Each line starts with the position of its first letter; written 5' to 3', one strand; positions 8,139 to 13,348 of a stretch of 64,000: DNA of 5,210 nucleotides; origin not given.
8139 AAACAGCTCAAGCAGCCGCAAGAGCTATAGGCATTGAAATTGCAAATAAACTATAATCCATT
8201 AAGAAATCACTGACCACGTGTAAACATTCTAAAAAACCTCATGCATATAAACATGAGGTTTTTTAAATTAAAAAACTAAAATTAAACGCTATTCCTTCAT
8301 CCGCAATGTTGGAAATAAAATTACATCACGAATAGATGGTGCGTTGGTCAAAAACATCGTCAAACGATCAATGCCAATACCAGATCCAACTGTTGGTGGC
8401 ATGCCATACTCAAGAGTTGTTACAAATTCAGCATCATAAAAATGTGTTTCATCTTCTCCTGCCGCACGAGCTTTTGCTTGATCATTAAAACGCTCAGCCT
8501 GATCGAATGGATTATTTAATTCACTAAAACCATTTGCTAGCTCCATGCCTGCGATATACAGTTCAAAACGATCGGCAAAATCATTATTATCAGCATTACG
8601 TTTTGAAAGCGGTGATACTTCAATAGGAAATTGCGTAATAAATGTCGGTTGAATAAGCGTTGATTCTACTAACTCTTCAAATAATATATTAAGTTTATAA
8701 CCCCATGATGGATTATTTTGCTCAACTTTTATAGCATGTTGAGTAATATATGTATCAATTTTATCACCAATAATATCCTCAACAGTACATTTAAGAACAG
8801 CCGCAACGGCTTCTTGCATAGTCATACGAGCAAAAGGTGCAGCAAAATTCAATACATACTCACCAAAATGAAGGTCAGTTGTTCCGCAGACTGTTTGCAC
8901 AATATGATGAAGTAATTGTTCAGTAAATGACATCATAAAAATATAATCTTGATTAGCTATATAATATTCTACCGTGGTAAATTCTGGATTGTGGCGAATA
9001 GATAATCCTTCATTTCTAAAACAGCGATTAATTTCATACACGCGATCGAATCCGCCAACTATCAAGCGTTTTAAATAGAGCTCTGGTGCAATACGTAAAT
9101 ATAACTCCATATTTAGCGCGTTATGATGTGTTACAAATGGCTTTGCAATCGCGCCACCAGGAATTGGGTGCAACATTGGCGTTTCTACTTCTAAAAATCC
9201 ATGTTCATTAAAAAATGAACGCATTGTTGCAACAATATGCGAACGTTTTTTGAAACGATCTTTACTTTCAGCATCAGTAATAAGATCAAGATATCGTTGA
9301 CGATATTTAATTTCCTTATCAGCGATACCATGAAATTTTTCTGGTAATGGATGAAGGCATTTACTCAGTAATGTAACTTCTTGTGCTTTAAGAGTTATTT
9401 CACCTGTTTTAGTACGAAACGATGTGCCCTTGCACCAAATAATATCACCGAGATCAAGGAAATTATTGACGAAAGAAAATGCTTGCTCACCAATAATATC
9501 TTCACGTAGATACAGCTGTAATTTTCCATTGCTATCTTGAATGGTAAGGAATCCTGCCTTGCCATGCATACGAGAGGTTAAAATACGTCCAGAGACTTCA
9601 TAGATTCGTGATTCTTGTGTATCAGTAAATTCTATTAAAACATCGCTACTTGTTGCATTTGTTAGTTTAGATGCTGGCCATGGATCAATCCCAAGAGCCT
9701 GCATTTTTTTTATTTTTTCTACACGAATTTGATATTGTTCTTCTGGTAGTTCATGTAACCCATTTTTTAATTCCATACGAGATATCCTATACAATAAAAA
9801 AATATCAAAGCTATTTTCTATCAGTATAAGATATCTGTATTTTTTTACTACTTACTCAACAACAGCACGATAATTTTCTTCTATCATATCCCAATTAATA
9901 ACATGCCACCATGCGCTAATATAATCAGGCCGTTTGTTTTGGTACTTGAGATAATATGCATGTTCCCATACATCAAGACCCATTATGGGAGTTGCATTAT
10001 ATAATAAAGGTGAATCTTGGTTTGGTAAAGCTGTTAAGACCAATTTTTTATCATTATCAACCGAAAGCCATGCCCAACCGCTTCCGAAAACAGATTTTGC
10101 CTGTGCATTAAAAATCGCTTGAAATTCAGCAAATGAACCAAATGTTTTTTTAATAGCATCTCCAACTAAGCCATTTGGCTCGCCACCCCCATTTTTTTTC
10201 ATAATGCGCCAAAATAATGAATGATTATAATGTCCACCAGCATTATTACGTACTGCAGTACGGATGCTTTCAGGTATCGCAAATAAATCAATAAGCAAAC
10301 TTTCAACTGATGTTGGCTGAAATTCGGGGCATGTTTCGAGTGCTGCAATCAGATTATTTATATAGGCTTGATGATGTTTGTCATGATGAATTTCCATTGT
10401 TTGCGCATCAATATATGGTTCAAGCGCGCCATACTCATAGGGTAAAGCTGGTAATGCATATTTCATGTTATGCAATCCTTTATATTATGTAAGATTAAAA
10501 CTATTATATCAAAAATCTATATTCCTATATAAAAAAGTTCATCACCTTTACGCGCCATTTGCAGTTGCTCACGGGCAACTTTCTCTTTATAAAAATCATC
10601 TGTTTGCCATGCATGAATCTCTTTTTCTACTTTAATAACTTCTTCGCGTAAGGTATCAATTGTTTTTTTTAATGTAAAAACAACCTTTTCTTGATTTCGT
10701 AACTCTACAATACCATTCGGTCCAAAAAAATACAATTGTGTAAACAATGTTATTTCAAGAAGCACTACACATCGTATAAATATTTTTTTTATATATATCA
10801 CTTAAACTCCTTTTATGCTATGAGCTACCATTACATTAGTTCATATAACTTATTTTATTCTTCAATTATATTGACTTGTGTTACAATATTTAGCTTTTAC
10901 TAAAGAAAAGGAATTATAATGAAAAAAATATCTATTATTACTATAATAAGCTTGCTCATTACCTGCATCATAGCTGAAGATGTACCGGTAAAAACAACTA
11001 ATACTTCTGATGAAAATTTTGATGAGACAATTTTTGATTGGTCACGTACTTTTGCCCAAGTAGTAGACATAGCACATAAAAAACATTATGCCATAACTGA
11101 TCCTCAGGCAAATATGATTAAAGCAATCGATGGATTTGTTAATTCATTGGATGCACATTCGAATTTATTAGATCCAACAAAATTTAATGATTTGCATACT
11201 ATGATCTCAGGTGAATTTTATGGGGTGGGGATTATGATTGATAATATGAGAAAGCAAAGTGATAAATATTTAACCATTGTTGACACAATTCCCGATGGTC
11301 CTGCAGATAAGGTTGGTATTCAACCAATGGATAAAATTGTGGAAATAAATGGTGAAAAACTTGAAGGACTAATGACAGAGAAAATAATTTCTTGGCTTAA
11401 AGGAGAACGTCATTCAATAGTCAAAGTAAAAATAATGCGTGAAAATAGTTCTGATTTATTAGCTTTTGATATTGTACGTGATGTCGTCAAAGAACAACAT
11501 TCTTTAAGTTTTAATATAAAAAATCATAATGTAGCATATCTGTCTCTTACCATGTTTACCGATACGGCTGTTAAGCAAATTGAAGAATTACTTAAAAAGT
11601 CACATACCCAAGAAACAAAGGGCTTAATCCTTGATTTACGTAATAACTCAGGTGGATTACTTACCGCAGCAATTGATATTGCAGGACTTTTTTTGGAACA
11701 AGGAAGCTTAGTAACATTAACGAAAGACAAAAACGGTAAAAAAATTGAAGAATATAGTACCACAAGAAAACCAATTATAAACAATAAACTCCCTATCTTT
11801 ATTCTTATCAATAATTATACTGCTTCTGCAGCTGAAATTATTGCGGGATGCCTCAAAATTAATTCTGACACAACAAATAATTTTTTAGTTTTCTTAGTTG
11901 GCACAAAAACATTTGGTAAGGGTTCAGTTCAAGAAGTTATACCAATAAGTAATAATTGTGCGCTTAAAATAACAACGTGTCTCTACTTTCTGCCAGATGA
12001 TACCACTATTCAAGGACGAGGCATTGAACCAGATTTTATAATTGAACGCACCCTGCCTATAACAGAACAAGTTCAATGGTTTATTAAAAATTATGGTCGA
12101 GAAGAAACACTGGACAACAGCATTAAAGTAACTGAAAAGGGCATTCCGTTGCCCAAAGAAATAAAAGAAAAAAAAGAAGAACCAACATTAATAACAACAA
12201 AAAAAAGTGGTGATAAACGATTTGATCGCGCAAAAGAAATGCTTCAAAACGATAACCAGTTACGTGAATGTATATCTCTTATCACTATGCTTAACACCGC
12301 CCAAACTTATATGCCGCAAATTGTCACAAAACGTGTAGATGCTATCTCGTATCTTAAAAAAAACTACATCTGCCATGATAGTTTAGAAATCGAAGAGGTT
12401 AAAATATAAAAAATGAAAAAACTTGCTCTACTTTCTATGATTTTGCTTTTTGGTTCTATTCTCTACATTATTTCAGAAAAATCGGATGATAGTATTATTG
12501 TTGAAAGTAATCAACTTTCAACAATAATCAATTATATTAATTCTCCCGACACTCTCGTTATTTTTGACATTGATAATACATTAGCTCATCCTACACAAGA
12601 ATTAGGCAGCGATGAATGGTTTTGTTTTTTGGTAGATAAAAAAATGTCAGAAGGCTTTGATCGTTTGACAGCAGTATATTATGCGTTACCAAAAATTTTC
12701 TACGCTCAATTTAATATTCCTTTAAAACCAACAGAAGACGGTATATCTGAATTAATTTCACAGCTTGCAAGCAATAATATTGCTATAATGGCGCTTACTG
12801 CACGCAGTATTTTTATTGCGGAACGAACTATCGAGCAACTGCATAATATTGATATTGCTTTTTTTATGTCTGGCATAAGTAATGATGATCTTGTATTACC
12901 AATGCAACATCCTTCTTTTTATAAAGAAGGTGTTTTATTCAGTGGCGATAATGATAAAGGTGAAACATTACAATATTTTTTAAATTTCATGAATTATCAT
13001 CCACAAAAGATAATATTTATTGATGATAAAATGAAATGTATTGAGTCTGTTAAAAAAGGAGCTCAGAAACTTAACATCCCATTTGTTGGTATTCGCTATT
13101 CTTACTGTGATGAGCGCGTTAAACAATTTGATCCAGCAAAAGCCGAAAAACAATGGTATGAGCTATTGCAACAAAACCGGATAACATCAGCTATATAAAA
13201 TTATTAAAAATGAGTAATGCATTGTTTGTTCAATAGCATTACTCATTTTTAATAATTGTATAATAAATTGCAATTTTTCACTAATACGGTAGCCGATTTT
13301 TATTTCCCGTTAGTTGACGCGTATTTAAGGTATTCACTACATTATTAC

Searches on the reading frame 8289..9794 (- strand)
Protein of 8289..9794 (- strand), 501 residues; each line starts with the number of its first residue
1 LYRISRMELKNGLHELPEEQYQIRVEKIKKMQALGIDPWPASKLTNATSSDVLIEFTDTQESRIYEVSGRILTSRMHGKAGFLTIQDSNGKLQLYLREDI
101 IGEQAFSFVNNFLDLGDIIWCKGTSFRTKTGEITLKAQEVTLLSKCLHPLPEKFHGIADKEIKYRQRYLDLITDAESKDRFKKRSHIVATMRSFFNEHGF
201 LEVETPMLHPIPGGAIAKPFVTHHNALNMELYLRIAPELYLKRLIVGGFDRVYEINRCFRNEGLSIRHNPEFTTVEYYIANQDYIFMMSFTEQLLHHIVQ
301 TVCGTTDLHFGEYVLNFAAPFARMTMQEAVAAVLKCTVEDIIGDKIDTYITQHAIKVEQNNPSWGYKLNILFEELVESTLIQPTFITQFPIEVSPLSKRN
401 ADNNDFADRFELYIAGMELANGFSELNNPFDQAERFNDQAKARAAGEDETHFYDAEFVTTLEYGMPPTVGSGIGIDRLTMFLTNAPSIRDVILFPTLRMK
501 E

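Call 56: search_protein_families(library=pfam, proteins=[window:8289-9794:-], max_evalue=0.00001)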
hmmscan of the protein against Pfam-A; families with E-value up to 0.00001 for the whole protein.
window:8289-9794:- (501 aa): 3 families
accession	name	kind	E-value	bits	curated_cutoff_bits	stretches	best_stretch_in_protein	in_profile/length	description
PF00152.25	tRNA-synt_2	-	8.9e-90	301.3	25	1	159-497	1-307/308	tRNA synthetases class II (D, K and N)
PF01336.31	tRNA_anti-codon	-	2.4e-12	47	27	1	67-143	3-75/75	OB-fold nucleic acid binding domain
PF01409.25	tRNA-synt_2d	-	1.1e-06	28.7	19.8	0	252-326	105-178/246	tRNA synthetases class II core domain (F)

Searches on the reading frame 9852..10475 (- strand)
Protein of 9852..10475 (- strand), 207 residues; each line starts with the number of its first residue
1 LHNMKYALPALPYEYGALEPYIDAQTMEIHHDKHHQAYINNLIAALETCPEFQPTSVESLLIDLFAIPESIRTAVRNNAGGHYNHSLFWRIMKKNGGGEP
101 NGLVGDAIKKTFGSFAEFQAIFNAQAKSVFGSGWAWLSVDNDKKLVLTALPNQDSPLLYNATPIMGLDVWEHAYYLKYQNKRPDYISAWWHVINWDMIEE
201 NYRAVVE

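Call 56: search_protein_families(library=pfam, proteins=[window:9852-10475:-], max_evalue=0.00001)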
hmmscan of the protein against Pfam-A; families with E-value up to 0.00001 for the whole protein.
window:9852-10475:- (207 aa): 2 families
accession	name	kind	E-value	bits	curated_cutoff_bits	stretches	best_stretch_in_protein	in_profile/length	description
PF02777.23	Sod_Fe_C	-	1.1e-40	138.3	20.9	1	101-201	2-102/102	Iron/manganese superoxide dismutases, C-terminal domain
PF00081.27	Sod_Fe_N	-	3.6e-30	104.7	27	1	5-92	1-81/82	Iron/manganese superoxide dismutases, alpha-hairpin domain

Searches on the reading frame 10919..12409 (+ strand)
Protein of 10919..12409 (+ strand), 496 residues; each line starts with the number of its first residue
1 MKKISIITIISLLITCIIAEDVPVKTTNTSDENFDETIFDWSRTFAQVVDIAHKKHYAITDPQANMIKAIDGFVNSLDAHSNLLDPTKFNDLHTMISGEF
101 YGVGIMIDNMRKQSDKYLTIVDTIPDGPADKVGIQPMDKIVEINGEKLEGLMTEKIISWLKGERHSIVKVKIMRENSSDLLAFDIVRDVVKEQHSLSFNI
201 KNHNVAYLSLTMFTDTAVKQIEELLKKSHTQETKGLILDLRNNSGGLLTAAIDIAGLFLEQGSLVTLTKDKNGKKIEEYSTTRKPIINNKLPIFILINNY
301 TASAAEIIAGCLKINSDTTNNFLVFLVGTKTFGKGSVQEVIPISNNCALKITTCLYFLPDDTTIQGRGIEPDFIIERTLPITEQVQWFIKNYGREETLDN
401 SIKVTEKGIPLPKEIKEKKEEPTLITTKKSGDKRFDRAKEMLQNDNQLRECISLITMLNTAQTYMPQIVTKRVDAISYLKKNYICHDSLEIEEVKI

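Call 56: search_protein_families(library=pfam, proteins=[window:10919-12409:+], max_evalue=0.00001)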
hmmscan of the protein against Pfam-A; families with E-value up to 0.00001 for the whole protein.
window:10919-12409:+ (496 aa): 4 families
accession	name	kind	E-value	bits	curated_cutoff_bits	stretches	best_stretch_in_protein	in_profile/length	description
PF03572.23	Peptidase_S41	-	4.9e-42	143.8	24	1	204-374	1-164/165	Peptidase family S41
PF00595.29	PDZ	-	1e-09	39.1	23.2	1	101-172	10-80/81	PDZ domain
PF17820.7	PDZ_6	-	1.9e-08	34.3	27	1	122-172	4-52/54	PDZ domain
PF13180.12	PDZ_2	-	8.4e-06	26.4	27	0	113-177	9-72/80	PDZ domain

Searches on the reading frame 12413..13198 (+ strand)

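Call 56: search_protein_families(library=pfam, proteins=[window:12413-13198:+], max_evalue=0.00001)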
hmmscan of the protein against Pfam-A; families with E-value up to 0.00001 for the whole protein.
window:12413-13198:+ (261 aa): 1 family
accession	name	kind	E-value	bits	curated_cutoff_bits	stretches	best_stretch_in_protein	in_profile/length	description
PF11019.14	DUF2608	-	2.2e-48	165.3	22.6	1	33-252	3-235/244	Protein of unknown function (DUF2608)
